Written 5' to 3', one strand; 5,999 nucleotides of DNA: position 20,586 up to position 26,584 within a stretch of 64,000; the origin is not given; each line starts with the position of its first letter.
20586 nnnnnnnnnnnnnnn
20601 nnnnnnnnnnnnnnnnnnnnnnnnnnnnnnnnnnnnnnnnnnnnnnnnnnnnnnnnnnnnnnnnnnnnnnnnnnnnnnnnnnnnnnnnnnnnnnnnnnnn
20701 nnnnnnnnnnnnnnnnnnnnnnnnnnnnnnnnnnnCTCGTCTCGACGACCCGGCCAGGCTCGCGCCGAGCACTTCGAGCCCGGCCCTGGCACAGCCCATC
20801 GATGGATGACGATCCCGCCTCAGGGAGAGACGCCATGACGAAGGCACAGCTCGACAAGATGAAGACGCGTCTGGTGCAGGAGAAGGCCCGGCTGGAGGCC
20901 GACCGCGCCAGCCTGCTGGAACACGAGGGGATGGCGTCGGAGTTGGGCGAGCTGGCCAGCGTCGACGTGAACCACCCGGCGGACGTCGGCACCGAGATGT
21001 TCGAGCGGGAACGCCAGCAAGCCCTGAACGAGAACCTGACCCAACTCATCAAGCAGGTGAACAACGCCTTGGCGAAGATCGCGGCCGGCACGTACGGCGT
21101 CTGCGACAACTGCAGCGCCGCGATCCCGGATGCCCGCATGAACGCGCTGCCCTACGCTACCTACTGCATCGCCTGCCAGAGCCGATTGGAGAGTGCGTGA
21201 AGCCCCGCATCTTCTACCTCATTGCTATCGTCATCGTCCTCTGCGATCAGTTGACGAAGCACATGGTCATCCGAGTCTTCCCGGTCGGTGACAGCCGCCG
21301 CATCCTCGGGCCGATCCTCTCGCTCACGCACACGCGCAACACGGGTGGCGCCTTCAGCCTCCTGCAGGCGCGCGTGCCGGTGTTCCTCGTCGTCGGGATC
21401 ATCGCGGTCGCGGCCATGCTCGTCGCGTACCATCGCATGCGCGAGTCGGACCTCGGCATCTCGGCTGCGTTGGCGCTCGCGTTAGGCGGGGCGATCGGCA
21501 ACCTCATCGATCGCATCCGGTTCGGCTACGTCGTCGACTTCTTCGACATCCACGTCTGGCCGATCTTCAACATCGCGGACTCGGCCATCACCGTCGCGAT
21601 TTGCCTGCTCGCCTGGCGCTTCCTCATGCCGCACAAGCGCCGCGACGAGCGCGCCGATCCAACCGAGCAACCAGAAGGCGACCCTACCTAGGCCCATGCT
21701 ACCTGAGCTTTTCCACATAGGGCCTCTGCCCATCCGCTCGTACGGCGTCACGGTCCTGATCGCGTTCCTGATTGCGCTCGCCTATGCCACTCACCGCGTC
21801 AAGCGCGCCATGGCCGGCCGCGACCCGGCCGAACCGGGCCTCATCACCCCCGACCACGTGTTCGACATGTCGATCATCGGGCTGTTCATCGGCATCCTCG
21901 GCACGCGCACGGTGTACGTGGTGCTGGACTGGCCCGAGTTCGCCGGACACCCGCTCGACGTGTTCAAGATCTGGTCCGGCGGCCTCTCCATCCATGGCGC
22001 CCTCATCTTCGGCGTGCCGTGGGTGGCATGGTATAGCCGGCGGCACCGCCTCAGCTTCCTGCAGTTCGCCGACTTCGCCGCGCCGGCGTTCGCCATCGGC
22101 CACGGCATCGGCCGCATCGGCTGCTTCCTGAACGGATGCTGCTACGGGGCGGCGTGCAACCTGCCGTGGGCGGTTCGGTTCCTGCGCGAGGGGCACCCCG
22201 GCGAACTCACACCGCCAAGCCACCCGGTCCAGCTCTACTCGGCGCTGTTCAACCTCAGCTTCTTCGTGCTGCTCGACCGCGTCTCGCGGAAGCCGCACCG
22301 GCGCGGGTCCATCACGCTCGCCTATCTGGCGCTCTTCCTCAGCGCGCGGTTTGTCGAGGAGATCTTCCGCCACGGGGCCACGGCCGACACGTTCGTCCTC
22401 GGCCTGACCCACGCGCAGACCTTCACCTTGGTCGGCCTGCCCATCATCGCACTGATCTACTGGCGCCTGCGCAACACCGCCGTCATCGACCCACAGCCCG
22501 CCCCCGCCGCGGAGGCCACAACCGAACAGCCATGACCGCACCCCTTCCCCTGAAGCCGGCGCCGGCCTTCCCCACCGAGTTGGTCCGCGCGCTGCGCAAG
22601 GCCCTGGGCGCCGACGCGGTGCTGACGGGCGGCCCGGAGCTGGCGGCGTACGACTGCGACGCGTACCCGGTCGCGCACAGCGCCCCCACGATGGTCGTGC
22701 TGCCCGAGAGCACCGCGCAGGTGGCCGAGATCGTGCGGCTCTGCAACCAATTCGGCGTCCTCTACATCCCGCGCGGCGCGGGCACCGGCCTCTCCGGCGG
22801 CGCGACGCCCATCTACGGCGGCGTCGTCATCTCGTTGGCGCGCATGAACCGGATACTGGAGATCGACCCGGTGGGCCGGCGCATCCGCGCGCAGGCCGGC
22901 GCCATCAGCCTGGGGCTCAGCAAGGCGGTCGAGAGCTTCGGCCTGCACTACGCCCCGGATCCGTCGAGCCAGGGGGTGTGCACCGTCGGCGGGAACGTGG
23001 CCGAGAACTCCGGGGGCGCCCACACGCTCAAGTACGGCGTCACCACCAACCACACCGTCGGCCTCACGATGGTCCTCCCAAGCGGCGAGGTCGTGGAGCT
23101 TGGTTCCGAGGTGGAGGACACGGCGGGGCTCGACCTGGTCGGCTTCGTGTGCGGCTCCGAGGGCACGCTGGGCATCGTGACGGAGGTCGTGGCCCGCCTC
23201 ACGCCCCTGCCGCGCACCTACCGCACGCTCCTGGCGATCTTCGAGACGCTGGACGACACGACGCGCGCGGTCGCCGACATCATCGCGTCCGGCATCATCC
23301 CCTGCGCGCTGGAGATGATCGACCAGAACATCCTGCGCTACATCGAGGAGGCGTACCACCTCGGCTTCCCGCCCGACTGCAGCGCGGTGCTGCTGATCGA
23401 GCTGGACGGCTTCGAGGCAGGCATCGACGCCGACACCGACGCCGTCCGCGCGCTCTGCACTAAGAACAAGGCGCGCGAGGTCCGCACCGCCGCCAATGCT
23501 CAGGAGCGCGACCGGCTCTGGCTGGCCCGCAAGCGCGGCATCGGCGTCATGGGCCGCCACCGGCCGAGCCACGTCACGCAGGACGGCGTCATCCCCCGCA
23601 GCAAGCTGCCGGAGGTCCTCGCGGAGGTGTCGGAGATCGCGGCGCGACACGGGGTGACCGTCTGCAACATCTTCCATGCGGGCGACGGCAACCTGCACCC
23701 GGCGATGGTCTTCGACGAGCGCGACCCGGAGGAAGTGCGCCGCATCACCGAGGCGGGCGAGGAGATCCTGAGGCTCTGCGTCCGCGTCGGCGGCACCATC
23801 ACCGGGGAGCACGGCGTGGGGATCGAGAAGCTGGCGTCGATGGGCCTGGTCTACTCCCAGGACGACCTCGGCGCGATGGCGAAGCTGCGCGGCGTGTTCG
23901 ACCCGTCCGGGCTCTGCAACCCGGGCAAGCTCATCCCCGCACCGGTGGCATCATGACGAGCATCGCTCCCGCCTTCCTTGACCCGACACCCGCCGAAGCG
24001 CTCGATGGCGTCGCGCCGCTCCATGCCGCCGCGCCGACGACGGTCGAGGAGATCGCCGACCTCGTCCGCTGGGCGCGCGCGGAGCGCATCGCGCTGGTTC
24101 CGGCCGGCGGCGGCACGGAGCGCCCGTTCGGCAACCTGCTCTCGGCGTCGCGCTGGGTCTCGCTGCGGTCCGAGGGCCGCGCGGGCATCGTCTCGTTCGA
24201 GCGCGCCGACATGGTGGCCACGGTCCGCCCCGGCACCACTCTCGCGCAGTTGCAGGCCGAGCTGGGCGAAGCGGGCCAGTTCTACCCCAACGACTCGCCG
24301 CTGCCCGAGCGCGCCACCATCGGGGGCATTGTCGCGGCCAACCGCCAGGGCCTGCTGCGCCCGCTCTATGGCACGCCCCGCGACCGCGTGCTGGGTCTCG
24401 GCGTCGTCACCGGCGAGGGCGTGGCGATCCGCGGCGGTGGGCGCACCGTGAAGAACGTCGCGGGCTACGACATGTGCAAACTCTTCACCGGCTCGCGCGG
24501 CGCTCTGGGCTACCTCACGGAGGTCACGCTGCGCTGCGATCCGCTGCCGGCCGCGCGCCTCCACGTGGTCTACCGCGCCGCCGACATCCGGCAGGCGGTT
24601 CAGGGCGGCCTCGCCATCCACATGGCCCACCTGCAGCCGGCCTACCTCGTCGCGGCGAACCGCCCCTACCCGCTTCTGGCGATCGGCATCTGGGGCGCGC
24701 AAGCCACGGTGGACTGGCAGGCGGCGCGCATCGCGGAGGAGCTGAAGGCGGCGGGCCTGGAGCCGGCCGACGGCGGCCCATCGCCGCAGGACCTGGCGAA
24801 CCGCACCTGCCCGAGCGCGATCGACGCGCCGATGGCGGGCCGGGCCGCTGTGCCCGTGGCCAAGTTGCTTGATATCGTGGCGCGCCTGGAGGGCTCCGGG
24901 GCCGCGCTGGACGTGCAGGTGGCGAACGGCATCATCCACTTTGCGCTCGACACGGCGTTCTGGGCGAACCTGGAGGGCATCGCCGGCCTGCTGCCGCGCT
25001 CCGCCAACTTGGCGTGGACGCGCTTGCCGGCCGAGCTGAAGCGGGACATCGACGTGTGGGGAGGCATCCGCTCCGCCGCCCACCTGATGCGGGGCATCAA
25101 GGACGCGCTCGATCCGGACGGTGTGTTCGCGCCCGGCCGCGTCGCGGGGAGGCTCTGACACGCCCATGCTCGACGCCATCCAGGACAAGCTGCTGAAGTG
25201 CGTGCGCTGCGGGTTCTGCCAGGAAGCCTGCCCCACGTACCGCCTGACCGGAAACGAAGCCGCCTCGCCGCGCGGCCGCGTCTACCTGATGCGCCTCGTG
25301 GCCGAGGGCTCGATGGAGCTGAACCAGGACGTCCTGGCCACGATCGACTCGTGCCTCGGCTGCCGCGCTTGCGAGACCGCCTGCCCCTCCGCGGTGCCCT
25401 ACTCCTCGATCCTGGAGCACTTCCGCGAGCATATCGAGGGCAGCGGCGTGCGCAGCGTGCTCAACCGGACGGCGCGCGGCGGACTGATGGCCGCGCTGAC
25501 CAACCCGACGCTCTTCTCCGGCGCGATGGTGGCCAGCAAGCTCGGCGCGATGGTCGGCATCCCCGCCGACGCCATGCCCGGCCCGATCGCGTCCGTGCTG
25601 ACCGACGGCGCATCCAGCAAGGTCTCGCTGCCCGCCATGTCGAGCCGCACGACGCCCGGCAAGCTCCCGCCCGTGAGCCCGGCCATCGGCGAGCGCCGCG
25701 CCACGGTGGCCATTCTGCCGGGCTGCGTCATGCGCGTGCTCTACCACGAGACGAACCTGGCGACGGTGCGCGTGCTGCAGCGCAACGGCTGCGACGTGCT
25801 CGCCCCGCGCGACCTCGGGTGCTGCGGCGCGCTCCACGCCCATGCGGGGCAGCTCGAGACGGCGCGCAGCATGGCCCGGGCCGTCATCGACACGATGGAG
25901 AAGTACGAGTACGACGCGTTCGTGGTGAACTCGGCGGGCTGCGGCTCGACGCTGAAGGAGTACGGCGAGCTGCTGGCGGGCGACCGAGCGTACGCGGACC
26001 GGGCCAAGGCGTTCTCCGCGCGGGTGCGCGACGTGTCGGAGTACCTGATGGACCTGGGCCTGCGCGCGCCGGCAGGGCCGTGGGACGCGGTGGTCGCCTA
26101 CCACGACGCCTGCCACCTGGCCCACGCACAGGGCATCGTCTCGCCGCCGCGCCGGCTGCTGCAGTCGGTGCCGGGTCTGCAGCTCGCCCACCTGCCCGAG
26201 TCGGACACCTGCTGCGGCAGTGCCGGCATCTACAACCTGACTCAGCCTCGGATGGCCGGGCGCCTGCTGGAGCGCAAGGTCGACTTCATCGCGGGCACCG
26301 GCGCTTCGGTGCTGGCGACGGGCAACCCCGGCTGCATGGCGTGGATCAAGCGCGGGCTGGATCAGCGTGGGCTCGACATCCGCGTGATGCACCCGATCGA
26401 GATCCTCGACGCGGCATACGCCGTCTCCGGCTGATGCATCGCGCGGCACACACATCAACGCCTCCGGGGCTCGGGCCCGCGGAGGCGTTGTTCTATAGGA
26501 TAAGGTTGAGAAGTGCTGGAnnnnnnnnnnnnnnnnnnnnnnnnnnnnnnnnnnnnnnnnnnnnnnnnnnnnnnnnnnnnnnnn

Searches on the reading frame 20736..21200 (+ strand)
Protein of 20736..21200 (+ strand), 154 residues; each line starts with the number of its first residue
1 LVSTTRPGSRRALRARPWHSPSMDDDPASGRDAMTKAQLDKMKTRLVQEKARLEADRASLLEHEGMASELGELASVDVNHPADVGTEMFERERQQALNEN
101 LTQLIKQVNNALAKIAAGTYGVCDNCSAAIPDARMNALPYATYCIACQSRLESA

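Call 16: search_protein_families(library=pfam, proteins=[window:20736-21200:+], max_evalue=0.001)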
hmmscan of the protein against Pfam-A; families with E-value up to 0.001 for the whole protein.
window:20736-21200:+ (154 aa): 1 family
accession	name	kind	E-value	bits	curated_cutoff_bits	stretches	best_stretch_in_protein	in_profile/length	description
PF01258.23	zf-dskA_traR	-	9.8e-13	48.3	24.9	1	118-152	1-35/36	Prokaryotic dksA/traR C4-type zinc finger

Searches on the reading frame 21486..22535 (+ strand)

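Call 16: search_protein_families(library=pfam, proteins=[window:21486-22535:+], max_evalue=0.001)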
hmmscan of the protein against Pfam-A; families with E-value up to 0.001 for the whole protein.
window:21486-22535:+ (349 aa): 1 family
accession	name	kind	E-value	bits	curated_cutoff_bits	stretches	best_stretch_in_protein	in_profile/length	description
PF01790.23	LGT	-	4.9e-59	200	24.9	1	73-323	1-236/240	Prolipoprotein diacylglyceryl transferase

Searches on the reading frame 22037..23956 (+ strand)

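Call 16: search_protein_families(library=pfam, proteins=[window:22037-23956:+], max_evalue=0.001)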
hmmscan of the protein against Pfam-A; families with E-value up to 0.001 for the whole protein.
window:22037-23956:+ (639 aa): 2 families
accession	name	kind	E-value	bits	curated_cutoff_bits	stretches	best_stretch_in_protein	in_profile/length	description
PF02913.24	FAD-oxidase_C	-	5.1e-62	210.2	21.2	1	392-632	2-248/248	FAD linked oxidases, C-terminal domain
PF01565.28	FAD_binding_4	-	7.8e-39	133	26.4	1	217-356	1-139/139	FAD binding domain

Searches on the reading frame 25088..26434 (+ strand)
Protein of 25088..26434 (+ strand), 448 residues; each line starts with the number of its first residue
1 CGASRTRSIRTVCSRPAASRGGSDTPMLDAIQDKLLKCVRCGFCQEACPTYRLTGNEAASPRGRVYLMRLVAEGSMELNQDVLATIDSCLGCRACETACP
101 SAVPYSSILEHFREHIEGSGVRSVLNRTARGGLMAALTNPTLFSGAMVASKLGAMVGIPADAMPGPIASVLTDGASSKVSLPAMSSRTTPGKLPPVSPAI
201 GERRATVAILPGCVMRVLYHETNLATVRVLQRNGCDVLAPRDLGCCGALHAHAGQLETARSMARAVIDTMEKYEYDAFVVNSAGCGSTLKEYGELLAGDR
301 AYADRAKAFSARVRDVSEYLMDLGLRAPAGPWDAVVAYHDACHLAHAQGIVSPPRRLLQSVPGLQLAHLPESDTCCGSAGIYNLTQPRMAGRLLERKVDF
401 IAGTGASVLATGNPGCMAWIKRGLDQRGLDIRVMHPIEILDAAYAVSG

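Call 16: search_protein_families(library=pfam, proteins=[window:25088-26434:+], max_evalue=0.001)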
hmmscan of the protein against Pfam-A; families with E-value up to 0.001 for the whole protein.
window:25088-26434:+ (448 aa): 12 families
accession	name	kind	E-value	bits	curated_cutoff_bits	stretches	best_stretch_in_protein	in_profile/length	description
PF02754.22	CCG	-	1.4e-34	118.5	20.6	2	336-421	1-85/85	Cysteine-rich domain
PF13183.11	Fer4_8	-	7.8e-14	52.4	27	1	35-102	2-67/68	4Fe-4S dicluster domain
PF13534.11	Fer4_17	-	6e-11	43.2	22.2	1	37-103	1-60/61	4Fe-4S dicluster domain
PF12838.12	Fer4_7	-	1.7e-10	41.7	27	1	37-102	1-51/52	4Fe-4S dicluster domain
PF12797.12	Fer4_2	-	1.9e-08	34.2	24.5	1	35-50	7-22/22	4Fe-4S binding domain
PF13484.11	Fer4_16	-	2.9e-07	31.6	30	1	37-100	1-64/66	4Fe-4S double cluster binding domain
PF00037.32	Fer4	-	5.7e-07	29.5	21.1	0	37-50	7-20/24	4Fe-4S binding domain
PF12837.12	Fer4_6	-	6.6e-07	29.4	25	0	87-103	7-23/24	4Fe-4S binding domain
PF13237.11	Fer4_10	-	1.1e-06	28.9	25.5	1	35-100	6-53/53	4Fe-4S dicluster domain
PF12800.12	Fer4_4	-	3.7e-06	27.3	24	0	37-51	3-17/17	4Fe-4S binding domain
PF13187.11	Fer4_9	-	1.6e-05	25.3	27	1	37-101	1-49/52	4Fe-4S dicluster domain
PF14697.11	Fer4_21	-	0.00037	21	35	0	86-100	38-52/59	4Fe-4S dicluster domain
